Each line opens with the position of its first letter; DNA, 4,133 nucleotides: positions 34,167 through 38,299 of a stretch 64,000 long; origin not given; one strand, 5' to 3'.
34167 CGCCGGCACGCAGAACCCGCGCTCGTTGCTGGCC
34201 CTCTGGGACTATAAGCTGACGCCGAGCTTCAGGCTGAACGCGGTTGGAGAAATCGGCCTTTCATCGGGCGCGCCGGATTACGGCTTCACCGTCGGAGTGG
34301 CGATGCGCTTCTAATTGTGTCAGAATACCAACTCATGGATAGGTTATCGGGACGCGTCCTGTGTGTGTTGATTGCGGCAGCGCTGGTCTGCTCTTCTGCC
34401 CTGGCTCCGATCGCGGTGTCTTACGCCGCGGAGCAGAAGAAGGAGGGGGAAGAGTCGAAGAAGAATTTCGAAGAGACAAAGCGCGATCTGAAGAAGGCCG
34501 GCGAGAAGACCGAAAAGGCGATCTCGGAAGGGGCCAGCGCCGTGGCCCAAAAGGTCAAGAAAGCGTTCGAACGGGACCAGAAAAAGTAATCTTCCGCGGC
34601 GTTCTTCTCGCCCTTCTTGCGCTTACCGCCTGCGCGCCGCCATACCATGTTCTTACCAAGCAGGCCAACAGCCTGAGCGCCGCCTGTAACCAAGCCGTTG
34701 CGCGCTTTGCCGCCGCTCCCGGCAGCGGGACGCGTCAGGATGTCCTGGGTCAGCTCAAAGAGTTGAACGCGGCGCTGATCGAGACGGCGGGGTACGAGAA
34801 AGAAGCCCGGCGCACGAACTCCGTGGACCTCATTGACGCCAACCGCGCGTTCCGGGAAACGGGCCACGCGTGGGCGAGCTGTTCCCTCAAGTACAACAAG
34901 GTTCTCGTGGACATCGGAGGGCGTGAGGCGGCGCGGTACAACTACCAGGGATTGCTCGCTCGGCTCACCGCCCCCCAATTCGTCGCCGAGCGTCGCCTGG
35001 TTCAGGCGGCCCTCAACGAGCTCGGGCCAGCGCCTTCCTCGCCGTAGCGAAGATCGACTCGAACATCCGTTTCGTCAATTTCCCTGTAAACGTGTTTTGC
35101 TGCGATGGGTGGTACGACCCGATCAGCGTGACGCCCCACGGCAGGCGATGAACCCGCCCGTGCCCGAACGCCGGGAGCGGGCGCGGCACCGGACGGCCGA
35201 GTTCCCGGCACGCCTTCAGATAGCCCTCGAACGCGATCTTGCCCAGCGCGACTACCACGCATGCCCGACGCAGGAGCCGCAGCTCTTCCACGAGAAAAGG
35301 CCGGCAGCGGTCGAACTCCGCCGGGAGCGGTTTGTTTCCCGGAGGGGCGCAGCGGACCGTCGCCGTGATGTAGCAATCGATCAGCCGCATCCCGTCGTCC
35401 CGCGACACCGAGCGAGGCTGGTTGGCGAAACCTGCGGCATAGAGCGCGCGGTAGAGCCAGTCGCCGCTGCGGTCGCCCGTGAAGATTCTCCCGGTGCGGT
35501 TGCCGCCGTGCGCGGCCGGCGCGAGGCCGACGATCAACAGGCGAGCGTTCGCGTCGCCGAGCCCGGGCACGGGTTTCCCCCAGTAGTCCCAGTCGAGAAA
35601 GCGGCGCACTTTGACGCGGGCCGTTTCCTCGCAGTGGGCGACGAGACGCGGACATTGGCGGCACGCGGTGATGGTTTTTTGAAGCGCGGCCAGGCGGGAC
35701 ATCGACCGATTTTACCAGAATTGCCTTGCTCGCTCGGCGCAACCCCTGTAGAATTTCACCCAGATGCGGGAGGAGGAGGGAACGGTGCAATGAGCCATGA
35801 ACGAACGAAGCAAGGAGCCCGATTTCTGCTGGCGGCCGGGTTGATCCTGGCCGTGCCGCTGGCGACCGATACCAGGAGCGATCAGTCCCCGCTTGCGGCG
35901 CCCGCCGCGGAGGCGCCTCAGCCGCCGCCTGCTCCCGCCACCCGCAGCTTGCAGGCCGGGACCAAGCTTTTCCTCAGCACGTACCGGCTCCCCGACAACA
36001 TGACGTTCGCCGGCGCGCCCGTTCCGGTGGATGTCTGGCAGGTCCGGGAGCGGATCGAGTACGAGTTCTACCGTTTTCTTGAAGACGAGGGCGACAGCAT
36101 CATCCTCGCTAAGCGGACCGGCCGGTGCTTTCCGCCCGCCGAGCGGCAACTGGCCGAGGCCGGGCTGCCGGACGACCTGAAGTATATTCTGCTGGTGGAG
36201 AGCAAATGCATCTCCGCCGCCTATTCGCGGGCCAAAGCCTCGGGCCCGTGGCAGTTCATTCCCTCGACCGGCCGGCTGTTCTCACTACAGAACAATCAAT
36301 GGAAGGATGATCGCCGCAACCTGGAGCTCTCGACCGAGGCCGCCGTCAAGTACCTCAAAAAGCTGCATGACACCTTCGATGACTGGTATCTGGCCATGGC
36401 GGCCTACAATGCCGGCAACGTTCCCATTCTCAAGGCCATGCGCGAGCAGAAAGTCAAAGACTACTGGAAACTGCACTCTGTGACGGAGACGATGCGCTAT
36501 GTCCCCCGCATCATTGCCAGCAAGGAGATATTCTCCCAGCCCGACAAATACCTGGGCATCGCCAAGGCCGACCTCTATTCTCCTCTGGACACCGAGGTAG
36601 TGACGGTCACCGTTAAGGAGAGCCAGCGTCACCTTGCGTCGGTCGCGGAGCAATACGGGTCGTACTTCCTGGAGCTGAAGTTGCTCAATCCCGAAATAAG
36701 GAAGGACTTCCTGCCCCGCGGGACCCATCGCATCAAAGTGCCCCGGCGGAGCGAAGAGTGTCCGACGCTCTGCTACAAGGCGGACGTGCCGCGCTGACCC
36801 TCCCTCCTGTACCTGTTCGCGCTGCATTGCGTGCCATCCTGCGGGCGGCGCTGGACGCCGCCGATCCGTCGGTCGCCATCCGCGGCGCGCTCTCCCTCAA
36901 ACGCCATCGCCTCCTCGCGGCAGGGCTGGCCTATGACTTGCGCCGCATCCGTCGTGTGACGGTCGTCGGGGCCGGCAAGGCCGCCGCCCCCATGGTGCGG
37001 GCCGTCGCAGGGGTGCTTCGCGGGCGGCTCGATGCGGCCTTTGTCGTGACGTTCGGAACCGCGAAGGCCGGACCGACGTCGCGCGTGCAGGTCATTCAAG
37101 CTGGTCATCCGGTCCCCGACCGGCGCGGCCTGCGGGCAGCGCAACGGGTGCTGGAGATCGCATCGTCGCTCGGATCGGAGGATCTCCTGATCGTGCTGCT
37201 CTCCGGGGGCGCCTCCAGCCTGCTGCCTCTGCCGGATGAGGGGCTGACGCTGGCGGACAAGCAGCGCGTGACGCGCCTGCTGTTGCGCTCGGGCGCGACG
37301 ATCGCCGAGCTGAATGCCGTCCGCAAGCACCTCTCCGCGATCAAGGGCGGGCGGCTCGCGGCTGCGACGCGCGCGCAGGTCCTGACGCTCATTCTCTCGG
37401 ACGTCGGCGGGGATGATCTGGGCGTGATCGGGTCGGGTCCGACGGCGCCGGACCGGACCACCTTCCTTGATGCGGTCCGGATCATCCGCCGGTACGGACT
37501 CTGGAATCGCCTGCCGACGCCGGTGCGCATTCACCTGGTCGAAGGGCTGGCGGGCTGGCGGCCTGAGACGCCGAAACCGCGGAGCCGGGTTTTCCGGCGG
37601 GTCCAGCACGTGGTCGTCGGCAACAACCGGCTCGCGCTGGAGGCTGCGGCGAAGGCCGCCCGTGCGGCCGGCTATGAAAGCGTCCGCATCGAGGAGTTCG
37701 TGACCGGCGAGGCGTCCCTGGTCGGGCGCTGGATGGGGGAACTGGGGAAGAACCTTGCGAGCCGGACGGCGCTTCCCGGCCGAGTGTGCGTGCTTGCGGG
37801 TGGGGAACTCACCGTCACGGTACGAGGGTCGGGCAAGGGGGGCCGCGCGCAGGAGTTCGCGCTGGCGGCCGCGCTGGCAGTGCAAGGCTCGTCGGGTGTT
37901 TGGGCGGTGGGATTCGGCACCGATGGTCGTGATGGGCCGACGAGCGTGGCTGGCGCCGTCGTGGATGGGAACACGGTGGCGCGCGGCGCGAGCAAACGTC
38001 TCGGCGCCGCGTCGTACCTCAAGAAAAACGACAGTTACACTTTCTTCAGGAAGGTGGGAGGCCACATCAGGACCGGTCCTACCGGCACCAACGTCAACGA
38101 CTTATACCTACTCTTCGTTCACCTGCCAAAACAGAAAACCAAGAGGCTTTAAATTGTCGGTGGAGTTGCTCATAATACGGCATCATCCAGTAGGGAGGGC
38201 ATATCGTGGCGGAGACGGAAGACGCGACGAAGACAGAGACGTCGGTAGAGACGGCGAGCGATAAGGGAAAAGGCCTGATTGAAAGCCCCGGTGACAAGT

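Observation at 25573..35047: Sigma-54-wired envelope/c-di-GMP locus: kinase-lipoprotein-EBP operon divergent from a long operon of small membrane proteins, a PA2779/PA2778-like pair, PilZ, an HTH and an OMP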

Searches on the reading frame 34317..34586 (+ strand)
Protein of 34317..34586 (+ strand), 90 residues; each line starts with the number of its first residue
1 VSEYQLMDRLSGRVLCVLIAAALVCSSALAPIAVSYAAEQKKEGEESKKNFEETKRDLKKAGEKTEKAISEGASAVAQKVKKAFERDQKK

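Call 8: search_protein_families(library=ncbifam, proteins=[window:34317-34586:+], max_evalue=0.01)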
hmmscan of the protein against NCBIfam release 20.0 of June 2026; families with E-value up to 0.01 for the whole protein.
window:34317-34586:+ (90 aa): 1 family
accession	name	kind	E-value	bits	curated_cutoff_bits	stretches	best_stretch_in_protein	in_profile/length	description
NF045829.1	UU052_fam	exception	0.0027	16.5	210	1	19-90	6-83/662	MSC_0620 family F1-like ATPase-associated subunit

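Call 9: search_protein_families(library=pfam, proteins=[window:34317-34586:+], max_evalue=0.01)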
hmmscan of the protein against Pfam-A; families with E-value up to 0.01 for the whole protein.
window:34317-34586:+ (90 aa): 1 family
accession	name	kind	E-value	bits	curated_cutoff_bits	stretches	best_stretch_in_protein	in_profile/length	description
PF23922.1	DUF7261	-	0.0015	19.2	27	1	17-84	8-79/169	Family of unknown function (DUF7261)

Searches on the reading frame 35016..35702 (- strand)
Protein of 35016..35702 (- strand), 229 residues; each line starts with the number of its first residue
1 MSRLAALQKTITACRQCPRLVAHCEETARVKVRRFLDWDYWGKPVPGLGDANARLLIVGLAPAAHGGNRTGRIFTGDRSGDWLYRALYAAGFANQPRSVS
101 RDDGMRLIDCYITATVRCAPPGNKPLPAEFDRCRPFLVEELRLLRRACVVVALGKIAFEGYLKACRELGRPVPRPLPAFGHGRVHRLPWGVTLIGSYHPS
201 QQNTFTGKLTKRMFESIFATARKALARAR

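Call 10: search_protein_families(library=pfam, proteins=[window:35016-35702:-], max_evalue=0.01)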
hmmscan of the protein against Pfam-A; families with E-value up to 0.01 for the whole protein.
window:35016-35702:- (229 aa): 1 family
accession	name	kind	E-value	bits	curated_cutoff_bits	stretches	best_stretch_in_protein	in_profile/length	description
PF03167.25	UDG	-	4.2e-31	108.4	24.3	1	46-219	1-138/141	Uracil DNA glycosylase superfamily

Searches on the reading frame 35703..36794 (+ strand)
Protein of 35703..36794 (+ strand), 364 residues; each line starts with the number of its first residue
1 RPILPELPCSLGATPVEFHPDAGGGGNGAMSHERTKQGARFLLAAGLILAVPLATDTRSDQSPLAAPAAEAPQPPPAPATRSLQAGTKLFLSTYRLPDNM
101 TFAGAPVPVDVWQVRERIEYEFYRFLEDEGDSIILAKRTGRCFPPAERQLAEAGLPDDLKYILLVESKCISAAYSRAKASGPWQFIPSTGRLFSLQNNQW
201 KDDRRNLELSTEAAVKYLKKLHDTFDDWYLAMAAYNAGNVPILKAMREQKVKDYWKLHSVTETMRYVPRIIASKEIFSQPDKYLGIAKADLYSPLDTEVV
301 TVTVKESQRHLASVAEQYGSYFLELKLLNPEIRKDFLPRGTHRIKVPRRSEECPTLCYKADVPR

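Call 62: search_protein_families(library=pfam, proteins=[window:35703-36794:+], max_evalue=0.001)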
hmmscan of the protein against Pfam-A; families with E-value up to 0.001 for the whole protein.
window:35703-36794:+ (364 aa): 1 family
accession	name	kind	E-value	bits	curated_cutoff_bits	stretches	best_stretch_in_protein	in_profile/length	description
PF01464.25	SLT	-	2.7e-22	79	21.3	1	151-256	9-115/117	Transglycosylase SLT domain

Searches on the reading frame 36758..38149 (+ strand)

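Call 62: search_protein_families(library=pfam, proteins=[window:36758-38149:+], max_evalue=0.001)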
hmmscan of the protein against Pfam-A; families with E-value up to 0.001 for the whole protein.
window:36758-38149:+ (464 aa): 2 families
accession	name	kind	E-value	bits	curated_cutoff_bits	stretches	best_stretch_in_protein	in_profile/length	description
PF13660.11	DUF4147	-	1.2e-80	270.8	23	1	24-260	2-233/234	Domain of unknown function (DUF4147)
PF05161.18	MOFRL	-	7.9e-38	129.3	28.3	1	343-448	1-106/106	MOFRL family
